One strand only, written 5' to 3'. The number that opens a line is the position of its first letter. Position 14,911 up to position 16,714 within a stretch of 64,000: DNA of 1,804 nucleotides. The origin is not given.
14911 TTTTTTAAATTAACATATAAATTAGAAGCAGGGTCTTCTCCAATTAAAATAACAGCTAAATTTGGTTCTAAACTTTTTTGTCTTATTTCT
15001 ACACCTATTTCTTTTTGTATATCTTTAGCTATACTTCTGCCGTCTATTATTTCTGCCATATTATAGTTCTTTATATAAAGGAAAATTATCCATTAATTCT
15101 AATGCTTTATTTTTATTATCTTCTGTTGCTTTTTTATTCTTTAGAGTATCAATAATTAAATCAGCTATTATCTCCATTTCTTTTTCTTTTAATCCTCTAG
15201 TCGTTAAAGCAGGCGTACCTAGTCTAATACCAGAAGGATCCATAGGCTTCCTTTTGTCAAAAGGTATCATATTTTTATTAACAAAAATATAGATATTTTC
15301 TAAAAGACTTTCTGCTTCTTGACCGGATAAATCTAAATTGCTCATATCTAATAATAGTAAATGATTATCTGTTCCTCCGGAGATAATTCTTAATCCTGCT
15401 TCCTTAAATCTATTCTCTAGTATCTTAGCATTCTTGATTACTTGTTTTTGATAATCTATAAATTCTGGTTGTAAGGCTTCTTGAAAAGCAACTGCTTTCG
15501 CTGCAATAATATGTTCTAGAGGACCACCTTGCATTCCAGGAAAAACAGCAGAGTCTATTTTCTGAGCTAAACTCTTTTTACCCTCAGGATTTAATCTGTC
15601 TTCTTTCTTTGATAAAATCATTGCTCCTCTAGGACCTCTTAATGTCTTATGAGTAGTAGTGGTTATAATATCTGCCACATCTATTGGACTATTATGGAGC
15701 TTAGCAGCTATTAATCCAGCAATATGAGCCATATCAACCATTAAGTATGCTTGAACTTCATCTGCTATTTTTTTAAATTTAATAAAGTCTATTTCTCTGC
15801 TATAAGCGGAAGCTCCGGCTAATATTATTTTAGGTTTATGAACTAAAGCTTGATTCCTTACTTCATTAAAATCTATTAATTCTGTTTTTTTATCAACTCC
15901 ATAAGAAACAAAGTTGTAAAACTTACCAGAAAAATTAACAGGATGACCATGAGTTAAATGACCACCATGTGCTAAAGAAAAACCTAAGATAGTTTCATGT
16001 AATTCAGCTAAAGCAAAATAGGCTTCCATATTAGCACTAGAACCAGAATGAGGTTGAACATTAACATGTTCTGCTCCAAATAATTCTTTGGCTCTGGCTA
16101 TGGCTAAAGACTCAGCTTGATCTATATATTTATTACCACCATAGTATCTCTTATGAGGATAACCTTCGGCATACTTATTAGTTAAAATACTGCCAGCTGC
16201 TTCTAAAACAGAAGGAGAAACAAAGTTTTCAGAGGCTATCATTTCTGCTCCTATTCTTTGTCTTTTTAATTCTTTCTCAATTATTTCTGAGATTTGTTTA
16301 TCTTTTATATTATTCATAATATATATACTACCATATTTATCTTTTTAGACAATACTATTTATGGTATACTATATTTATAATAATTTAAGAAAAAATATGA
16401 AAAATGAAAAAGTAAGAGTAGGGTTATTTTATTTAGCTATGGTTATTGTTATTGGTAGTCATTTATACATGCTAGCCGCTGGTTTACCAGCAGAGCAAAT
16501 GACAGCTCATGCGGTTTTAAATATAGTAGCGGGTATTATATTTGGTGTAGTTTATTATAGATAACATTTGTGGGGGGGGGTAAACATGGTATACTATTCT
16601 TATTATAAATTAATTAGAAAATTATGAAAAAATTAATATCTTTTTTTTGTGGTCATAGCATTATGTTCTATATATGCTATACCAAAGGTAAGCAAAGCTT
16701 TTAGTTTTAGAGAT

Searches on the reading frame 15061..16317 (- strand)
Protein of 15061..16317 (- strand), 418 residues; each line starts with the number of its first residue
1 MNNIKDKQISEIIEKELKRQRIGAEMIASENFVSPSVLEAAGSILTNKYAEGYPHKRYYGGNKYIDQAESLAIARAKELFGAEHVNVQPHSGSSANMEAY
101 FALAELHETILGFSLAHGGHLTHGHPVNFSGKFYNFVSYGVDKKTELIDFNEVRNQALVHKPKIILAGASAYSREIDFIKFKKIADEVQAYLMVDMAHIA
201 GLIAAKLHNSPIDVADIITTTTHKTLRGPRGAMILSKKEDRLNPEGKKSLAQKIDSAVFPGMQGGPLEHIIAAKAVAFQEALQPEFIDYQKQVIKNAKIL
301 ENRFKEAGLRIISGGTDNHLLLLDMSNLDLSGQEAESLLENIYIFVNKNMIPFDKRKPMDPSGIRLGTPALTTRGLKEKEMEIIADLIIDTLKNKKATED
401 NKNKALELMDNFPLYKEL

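Call 29: find_related_loci(query=window:15061-16317:-, collection=genome_contigs, flank=4000)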
Query window:15061-16317:- (418 aa) in genome_contigs; peptide patterns used: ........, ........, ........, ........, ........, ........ (x = any residue, [..] = any of these).
309 stretches matched a pattern; 193 encode a relative of the query (tblastn E <= 1e-3); the best 80 are kept; 80 distinct loci.
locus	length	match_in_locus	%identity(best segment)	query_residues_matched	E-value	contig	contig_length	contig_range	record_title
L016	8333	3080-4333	83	1-416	0e+0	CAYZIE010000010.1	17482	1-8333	MAG TPA_asm: uncultured Gammaproteobacteria bacterium isolate SRP200020_co5_182 genome assembly, contig: NODE_4961_lengt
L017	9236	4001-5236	80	6-418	0e+0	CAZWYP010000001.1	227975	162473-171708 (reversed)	MAG TPA_asm: uncultured Gammaproteobacteria bacterium isolate binchicken_co16_344 genome assembly, contig: NODE_54_lengt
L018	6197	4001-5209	77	6-418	0e+0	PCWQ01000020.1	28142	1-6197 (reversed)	MAG: Candidatus Komeilibacteria bacterium CG11_big_fil_rev_8_21_14_0_20_36_20 CG11_8_21_14_0.20_scaffold_828_c, whole ge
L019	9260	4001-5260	77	1-418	0e+0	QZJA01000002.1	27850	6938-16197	MAG: Candidatus Parcubacteria bacterium isolate SURF_51 contig-100_2563_length_27850_read_count_3292796, whole genome sh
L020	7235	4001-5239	77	6-418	0e+0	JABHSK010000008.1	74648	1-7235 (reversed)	MAG: Candidatus Parcubacteria bacterium isolate SI039_bin36 k141_1056598, whole genome shotgun sequence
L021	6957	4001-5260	75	1-418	0e+0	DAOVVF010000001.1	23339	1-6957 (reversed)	MAG TPA_asm: Candidatus Parcubacteria bacterium isolate CSMAG_1698 CSMAG_1698_k141_1257378_length_23339_cov_8.0000, whol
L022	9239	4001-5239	75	6-418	0e+0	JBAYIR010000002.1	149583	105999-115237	MAG: Patescibacteria group bacterium isolate SO_2016_GW1_35 scaffold00238_OW334_2016, whole genome shotgun sequence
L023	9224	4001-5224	76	5-412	0e+0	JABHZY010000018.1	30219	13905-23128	MAG: Candidatus Komeilibacteria bacterium isolate SI047_bin95 k141_919387, whole genome shotgun sequence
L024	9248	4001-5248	75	3-418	0e+0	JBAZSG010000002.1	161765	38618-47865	MAG: Patescibacteria group bacterium isolate SO_2017_GW1_168 NODE_725_length_161765_cov_2.499957_OW334_2017, whole genom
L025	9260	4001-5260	73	1-418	0e+0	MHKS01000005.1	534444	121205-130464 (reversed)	MAG: Candidatus Komeilibacteria bacterium RIFOXYD1_FULL_37_29 rifoxyd1_full_scaffold_8, whole genome shotgun sequence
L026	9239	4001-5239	74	6-418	0e+0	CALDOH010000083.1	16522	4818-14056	MAG TPA_asm: uncultured bacterium isolate ERR2206790_bin.27_CONCOCT_v1.1_MAG genome assembly, contig: ERZ890879.868, who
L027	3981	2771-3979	74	6-408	0e+0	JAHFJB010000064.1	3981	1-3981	MAG: Candidatus Parcubacteria bacterium isolate nzgw376 NODE_55251_length_3982_cov_2.265216, whole genome shotgun sequen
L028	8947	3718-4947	73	1-418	0e+0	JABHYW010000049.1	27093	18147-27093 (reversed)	MAG: Candidatus Komeilibacteria bacterium isolate SI047_bin69 k141_1136502, whole genome shotgun sequence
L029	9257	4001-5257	70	3-418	0e+0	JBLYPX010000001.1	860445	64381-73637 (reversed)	MAG: Candidatus Komeilibacteria bacterium isolate KTG4t2parc1 KTG4t2parc1, whole genome shotgun sequence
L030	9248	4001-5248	70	6-418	0e+0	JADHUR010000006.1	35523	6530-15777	MAG: Patescibacteria group bacterium isolate BS150m-G51 BS-150m-C964, whole genome shotgun sequence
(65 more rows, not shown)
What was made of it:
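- The glyA product (protein level) is 77-83% identical to Komeilibacteria/Parcubacteria MAGs (call 29).
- Tried and rejected: I used a glyA scan for taxonomy and synteny instead (call 29).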

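Call 61: find_encoding_contigs(protein=window:15061-16317:-, flank=1200, max_places=10)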
Protein window:15061-16317:- (418 aa): 4 contigs read that carry it; 2 places shown.
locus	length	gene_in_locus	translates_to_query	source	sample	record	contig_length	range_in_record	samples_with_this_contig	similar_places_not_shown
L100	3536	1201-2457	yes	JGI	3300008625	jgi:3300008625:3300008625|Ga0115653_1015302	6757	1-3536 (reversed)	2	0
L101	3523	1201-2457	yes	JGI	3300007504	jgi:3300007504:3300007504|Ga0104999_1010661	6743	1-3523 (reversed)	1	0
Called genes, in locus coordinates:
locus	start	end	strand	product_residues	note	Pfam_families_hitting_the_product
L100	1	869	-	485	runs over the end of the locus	-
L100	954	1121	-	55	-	-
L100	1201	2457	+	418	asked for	PF00464:SHMT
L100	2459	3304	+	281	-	PF00763:THF_DHG_CYH, PF02882:THF_DHG_CYH_C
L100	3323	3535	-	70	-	?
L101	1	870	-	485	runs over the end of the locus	-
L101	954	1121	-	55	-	-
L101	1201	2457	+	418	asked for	PF00464:SHMT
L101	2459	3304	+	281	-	PF00763:THF_DHG_CYH, PF02882:THF_DHG_CYH_C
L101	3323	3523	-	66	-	?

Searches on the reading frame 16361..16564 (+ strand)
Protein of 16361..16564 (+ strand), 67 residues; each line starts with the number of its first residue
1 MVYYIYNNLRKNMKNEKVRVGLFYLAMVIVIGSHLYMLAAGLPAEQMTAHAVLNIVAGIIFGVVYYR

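Call 6: search_protein_families(library=pfam, proteins=[window:16361-16564:+], max_evalue=0.1)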
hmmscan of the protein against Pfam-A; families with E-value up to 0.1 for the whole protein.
window:16361-16564:+ (67 aa): 1 family
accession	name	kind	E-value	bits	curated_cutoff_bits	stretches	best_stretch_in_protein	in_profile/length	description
PF02517.21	Rce1-like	-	0.039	14.7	22.4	1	4-67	26-76/93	Type II CAAX prenyl endopeptidase Rce1-like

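Call 26: list_cluster_members(proteins=[P0001, window:16397-16564:+])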
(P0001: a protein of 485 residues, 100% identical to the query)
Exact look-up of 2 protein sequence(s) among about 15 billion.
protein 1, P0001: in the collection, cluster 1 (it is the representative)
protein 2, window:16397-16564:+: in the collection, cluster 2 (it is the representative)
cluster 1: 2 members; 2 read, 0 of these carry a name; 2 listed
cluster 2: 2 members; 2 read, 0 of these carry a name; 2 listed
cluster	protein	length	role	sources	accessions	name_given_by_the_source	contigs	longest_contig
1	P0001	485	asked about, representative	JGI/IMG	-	-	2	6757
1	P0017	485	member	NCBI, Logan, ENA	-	-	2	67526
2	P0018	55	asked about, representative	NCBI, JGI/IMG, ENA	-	-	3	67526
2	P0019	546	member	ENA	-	-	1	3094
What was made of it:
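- No 493-aa ON form exists in the 90% cluster among ~15 billion proteins (call 26).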

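Call 27: find_encoding_contigs(protein=window:16397-16564:+, flank=1500, max_places=10)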
Protein window:16397-16564:+ (55 aa): 6 contigs read that carry it; 3 places shown.
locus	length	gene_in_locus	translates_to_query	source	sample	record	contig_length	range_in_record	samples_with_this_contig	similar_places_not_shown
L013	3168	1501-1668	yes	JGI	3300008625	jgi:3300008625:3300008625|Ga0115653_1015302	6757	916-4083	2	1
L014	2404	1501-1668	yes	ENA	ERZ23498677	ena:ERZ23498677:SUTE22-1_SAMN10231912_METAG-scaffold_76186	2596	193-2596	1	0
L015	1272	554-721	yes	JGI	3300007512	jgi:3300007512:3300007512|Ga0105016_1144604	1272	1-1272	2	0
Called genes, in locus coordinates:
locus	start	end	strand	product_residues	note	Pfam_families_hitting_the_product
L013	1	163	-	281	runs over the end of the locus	PF00763:THF_DHG_CYH, PF02882:THF_DHG_CYH_C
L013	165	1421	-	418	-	PF00464:SHMT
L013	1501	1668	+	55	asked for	-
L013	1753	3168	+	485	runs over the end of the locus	-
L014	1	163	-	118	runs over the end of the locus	?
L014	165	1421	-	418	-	PF00464:SHMT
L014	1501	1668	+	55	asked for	-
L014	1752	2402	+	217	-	?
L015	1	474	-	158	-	?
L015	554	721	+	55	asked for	-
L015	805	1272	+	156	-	?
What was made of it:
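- L014 and L015 are short, probably low-coverage contigs (call 27).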

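Call 48: search_protein_families(library=ncbifam, proteins=[window:16397-16564:+], max_evalue=0.1)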
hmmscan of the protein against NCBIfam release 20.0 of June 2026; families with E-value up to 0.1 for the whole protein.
window:16397-16564:+ (55 aa): 0 families
